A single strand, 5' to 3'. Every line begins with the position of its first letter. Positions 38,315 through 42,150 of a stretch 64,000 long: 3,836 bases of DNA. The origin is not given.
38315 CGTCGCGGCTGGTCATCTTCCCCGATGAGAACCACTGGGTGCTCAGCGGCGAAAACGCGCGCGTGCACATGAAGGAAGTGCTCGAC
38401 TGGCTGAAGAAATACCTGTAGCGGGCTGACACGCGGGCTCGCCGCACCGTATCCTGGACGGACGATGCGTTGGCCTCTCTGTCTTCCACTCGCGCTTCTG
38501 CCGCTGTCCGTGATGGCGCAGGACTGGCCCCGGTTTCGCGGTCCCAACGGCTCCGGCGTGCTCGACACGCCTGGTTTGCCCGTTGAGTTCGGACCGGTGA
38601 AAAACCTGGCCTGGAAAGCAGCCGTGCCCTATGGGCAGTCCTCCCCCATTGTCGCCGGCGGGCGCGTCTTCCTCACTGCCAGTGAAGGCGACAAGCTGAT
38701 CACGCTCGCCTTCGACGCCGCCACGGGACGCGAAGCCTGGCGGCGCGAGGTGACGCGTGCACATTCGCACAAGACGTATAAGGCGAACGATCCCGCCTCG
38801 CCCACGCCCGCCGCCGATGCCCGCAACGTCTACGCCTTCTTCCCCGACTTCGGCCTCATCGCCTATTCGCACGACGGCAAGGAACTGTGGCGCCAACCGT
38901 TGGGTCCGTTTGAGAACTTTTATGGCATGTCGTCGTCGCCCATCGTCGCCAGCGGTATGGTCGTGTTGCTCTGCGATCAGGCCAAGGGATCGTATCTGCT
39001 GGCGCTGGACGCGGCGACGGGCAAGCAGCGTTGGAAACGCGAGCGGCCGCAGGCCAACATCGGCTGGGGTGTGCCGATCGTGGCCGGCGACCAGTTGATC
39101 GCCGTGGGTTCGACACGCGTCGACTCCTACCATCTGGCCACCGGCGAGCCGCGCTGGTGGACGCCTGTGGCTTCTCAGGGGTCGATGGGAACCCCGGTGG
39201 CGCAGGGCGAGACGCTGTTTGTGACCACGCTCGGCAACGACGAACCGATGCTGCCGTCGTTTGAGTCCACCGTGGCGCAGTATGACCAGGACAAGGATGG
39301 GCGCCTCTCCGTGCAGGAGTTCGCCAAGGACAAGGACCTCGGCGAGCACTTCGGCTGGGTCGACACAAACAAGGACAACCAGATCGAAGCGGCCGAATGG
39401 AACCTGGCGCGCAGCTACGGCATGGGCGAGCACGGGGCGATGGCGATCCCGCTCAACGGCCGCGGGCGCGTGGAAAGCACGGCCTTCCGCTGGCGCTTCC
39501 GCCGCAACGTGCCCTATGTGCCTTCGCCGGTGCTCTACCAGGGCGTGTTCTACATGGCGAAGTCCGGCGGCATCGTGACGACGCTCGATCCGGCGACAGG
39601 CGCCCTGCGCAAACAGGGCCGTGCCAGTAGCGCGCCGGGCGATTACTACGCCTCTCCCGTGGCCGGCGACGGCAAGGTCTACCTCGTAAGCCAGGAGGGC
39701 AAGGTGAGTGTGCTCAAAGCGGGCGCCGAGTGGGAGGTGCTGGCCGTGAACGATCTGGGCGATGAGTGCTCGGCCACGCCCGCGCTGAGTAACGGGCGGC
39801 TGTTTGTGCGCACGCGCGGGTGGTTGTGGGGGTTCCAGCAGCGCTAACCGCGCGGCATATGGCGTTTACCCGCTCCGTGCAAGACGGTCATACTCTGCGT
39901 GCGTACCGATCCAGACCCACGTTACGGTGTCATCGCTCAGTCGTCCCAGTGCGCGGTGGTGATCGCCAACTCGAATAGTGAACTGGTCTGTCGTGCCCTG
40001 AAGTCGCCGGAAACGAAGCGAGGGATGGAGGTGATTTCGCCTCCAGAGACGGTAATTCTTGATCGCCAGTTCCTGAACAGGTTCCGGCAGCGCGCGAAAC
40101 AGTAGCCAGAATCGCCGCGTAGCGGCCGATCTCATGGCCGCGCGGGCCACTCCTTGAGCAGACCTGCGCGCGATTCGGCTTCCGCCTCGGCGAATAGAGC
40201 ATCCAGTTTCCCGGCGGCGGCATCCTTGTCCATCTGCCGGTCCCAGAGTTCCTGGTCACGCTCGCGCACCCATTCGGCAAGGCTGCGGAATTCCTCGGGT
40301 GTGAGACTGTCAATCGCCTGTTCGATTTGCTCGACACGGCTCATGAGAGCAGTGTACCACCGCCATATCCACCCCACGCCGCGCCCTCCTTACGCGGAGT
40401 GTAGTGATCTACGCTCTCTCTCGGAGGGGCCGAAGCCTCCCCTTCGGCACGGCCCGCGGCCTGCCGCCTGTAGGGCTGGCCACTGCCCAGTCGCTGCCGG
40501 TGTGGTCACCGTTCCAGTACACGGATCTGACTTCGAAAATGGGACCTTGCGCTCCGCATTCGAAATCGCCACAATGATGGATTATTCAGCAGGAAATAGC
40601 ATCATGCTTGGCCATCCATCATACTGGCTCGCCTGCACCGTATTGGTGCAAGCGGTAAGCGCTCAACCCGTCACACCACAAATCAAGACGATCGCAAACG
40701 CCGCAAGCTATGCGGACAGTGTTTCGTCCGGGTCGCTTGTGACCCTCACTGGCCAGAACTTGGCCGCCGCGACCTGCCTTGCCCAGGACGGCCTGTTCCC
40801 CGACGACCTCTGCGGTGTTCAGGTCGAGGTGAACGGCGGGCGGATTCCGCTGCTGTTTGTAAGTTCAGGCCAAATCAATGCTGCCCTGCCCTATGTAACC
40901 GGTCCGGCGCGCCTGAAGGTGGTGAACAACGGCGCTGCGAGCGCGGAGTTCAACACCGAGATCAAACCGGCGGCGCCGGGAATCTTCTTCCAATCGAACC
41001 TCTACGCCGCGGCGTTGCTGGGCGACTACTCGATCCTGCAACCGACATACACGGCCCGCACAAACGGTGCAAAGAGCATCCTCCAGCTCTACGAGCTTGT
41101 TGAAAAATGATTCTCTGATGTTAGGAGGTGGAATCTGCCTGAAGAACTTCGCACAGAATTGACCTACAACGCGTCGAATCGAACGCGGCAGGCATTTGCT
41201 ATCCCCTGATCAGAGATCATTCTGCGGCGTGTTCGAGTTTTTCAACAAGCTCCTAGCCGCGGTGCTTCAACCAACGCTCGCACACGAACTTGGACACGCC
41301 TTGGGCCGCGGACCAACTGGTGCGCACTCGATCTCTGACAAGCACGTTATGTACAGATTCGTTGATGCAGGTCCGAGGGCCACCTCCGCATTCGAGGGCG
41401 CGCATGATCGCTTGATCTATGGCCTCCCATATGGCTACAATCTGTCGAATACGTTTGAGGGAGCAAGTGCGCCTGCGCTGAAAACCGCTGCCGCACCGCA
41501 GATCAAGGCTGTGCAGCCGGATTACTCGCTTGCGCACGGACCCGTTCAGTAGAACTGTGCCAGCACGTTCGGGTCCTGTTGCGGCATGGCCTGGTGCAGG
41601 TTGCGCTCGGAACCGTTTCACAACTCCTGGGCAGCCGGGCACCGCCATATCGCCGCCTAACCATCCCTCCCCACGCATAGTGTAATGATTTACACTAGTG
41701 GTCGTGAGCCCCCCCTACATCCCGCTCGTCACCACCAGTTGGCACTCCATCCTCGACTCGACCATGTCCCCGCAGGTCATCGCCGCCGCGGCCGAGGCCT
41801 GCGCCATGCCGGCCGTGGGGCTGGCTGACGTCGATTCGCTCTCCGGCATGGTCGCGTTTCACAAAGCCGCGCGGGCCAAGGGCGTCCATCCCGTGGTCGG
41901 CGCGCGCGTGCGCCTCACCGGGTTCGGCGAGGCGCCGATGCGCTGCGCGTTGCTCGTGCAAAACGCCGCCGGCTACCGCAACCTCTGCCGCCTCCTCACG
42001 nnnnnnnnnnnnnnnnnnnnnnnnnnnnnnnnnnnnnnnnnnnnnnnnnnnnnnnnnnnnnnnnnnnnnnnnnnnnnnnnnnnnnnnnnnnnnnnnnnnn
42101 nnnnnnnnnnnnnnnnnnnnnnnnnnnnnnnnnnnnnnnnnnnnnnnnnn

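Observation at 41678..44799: Orphan dnaE2 (no imuA/imuB) with a perfect 8-4-8 palindrome abutting its GTG start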

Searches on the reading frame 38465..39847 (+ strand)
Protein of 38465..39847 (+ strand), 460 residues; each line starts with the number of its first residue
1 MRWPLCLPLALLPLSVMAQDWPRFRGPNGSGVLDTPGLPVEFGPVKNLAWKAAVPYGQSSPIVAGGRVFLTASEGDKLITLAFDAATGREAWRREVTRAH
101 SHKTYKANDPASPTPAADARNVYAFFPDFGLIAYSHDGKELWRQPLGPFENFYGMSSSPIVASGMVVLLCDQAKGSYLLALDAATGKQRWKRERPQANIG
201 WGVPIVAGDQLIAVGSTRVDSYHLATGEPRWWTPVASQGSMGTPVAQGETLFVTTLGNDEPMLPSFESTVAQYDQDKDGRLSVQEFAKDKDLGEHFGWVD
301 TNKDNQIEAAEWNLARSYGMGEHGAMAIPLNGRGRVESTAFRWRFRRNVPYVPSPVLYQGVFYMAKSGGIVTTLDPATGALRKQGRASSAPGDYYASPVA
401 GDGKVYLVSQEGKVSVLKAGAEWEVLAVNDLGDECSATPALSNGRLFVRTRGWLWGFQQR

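Call 7: search_protein_families(library=pfam, proteins=[window:38465-39847:+])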
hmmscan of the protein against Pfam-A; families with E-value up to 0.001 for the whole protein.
window:38465-39847:+ (460 aa): 7 families
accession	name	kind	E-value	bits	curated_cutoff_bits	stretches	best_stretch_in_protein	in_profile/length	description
PF13360.13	PQQ_2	-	1.3e-43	149.7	27.6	3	82-254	7-175/233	Outer membrane protein assembly factor BamB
PF01011.28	PQQ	-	4.4e-09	36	26.7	0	58-103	50-92/595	Glucose/ethanol/alcohol dehydrogenase, beta-propeller domain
PF13202.12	EF-hand_5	-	2.1e-06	27.4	25.9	0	272-287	7-22/25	EF hand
PF00036.39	EF-hand_1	-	6.1e-05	22.7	25.4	0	271-287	7-23/29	EF hand domain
PF13499.12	EF-hand_7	-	8.4e-05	23.3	30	0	251-288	25-64/67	EF-hand domain pair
PF13405.12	EF-hand_6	-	9.5e-05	22.3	25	0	272-287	8-23/30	EF-hand domain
PF13570.13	Beta-prop_ACSF4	-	0.00033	20.6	133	0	338-443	164-265/329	Beta-alanine-activating enzyme, beta-propeller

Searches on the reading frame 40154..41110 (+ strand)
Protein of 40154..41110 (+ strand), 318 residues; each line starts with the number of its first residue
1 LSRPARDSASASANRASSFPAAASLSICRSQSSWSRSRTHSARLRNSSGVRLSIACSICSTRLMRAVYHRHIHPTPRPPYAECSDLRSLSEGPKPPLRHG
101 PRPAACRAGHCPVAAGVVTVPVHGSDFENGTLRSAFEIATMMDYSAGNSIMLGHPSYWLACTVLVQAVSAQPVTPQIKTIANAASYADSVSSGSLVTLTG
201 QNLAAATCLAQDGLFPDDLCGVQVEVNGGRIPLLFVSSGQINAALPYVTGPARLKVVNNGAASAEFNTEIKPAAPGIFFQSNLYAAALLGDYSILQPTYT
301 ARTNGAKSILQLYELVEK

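Call 7: search_protein_families(library=pfam, proteins=[window:40154-41110:+])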
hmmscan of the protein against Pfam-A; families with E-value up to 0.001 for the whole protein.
window:40154-41110:+ (318 aa): 1 family
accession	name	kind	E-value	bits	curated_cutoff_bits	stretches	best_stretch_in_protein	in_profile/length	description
PF01833.30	TIG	-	5.4e-06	26.8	20.9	1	190-262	13-74/84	IPT/TIG domain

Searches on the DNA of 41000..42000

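Call 82: search_rna_families(source=window, start=41000, end=42000, threshold=evalue, max_evalue=1)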
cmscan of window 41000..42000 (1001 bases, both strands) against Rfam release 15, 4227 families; matches with E-value up to 1: 0.
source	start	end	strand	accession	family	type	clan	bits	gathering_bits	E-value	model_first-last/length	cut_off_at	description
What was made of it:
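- There is no Rfam match (call 82).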
